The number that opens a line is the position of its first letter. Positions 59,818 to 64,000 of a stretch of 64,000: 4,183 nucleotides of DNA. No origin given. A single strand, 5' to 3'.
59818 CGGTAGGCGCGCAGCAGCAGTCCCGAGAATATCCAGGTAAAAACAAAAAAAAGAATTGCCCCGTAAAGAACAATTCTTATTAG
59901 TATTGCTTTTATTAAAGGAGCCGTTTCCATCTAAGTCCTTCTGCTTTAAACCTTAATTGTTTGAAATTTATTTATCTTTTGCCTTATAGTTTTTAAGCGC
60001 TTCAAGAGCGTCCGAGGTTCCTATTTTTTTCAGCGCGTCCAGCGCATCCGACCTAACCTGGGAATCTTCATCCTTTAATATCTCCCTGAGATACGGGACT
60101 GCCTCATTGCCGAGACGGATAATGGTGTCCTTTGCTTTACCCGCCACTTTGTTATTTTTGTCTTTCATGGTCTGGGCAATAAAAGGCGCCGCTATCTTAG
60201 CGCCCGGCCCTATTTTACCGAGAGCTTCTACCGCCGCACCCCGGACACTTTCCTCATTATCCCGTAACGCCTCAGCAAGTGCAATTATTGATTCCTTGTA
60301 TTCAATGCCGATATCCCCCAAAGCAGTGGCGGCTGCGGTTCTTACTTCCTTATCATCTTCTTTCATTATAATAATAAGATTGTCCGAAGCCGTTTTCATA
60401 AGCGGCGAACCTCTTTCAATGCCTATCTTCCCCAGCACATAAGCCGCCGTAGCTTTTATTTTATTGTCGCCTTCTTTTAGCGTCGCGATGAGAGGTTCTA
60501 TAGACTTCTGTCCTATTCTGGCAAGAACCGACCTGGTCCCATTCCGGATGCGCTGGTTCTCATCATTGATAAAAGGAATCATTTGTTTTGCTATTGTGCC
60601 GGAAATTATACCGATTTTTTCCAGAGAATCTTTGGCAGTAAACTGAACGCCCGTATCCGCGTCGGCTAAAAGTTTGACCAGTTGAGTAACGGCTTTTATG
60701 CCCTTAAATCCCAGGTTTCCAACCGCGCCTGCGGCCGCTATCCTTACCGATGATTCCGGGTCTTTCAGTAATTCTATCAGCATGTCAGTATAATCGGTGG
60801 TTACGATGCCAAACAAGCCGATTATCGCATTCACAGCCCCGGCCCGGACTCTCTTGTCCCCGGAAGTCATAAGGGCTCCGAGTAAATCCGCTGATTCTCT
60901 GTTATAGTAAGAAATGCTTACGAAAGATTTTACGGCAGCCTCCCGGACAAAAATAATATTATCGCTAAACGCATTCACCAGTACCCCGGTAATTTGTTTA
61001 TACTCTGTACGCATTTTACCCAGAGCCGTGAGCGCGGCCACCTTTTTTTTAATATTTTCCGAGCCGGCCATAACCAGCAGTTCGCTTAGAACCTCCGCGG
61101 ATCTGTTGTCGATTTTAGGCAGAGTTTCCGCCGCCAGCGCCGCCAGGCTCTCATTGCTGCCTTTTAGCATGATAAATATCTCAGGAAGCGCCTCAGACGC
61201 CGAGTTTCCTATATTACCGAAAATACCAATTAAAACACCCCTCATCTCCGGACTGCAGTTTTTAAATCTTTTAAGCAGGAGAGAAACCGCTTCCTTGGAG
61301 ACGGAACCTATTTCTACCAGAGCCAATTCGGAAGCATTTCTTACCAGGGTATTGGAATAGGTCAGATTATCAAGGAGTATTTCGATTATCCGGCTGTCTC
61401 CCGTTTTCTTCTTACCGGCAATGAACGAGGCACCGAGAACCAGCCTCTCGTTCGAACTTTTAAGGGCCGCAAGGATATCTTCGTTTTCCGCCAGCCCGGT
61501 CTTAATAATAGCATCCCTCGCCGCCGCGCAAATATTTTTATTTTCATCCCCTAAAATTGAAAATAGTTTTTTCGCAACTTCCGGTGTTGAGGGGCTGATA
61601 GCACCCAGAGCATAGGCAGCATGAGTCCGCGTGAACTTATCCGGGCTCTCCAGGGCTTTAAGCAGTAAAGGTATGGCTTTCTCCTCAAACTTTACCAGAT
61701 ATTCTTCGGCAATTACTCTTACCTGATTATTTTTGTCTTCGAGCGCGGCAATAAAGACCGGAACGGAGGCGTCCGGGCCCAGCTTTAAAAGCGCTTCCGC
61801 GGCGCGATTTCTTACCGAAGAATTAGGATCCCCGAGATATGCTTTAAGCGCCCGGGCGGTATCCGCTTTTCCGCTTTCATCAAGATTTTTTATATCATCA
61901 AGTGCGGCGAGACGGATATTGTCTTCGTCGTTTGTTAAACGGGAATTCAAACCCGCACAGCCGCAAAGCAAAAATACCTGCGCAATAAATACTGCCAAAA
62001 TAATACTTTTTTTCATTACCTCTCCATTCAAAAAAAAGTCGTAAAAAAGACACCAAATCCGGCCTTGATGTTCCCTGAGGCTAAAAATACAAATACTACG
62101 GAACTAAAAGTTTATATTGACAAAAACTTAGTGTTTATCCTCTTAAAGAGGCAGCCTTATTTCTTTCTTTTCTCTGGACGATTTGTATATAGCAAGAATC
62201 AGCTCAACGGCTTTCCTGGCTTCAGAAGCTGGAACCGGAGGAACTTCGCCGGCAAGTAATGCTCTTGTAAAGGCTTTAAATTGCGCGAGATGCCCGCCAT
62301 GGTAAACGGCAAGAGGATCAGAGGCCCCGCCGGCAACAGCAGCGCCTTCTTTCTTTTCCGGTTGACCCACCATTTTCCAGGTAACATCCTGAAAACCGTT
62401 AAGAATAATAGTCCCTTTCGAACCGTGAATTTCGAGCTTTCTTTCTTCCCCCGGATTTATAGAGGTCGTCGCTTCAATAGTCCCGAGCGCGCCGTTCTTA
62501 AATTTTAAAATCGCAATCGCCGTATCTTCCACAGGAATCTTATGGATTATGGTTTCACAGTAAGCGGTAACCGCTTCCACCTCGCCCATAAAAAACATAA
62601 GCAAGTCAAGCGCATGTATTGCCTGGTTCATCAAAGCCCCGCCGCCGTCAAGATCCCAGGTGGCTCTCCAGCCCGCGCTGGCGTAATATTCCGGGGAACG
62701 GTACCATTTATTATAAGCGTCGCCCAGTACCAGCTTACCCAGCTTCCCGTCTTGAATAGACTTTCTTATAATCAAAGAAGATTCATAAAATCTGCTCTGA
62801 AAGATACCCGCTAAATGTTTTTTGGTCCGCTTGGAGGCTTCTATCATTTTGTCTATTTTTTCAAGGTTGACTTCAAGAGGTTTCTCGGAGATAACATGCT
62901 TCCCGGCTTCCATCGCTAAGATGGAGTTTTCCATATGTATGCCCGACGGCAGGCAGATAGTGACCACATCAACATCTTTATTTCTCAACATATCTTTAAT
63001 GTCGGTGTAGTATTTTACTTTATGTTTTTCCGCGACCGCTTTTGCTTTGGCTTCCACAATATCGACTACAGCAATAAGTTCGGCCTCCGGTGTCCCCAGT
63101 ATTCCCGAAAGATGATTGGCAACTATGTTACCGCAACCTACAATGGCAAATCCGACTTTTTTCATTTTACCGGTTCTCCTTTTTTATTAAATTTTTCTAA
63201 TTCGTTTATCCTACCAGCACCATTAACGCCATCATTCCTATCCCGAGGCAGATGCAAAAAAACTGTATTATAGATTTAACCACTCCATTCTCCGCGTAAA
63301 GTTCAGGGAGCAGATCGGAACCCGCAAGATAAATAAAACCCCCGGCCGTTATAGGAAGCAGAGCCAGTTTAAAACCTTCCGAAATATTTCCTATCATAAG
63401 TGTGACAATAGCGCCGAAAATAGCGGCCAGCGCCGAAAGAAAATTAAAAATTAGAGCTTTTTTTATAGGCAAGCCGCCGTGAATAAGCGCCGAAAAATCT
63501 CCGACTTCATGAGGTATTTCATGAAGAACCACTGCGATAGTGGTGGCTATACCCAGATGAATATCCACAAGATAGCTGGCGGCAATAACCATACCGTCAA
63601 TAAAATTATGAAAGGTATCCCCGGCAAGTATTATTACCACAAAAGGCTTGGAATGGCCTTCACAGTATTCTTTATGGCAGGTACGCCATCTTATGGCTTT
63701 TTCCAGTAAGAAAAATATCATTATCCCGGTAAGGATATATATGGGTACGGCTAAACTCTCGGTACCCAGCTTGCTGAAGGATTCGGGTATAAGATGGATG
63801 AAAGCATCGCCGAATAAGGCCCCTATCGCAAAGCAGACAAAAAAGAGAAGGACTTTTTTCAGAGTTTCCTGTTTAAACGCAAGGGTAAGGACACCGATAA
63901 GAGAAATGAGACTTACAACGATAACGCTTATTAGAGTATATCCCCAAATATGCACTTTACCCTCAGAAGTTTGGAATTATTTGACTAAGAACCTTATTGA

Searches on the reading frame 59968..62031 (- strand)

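Call 58: search_protein_families(library=pfam, proteins=[window:59968-62031:-], max_evalue=0.00001)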
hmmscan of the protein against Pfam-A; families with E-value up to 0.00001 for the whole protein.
window:59968-62031:- (687 aa): 13 families
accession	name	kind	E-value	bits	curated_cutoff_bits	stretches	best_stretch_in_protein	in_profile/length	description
PF13646.12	HEAT_2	-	9.6e-70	231.4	27.7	5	551-629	3-78/88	HEAT repeats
PF02985.28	HEAT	-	1.7e-43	142.9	23.5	0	417-441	4-28/31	HEAT repeat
PF13513.12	HEAT_EZ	-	8.3e-34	115.9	27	0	108-145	18-55/55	HEAT-like repeat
PF03130.22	HEAT_PBS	-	9.4e-24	81.6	20.9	0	563-591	1-27/27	PBS lyase HEAT-like repeat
PF00514.29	Arm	-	5.4e-18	64.8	20.6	0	417-440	16-39/41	Armadillo/beta-catenin-like repeat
PF12717.13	Cnd1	-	6.1e-17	62.6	26.4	0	508-575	20-86/162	non-SMC mitotic condensation complex subunit 1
PF01602.26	Adaptin_N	-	8.9e-13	48.1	37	0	350-574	83-292/524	Adaptin N terminal region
PF24714.1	TOR1L1_N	-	2.2e-09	37.5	43.3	0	420-519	89-170/281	TORTIFOLIA1 N-terminal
PF12348.14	CLASP_N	-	1.3e-08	35.1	27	0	448-469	178-199/227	CLASP N terminal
PF20168.4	PDS5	-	1.3e-08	33.7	27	0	518-647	251-394/1053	Sister chromatid cohesion protein PDS5 protein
PF21581.3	SCD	-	6.5e-08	33.2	27.5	0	644-677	31-65/75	Stromalin conservative domain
PF12755.13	Vac14_Fab1_bd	-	2.2e-07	31.9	22.1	0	90-115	29-54/97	Vacuolar 14 Fab1-binding region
PF25786.1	HEAT_GCN1_C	-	3.1e-07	31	27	0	580-673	27-97/151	GCN1-like, C-terminal HEAT repeats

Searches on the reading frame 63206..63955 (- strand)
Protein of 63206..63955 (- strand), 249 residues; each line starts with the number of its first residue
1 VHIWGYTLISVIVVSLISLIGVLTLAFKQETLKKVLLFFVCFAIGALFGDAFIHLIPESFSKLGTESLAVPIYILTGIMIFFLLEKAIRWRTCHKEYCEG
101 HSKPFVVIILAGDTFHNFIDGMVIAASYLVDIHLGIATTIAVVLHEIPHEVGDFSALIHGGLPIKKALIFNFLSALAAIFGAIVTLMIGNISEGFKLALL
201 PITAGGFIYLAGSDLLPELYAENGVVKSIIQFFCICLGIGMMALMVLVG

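Call 57: search_protein_families(library=pfam, proteins=[window:63206-63955:-], max_evalue=0.00001)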
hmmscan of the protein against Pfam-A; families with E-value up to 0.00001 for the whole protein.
window:63206-63955:- (249 aa): 1 family
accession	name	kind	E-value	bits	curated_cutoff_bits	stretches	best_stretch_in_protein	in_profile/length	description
PF02535.28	Zip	-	1.9e-46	159.2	35.1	2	103-245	175-322/323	ZIP Zinc transporter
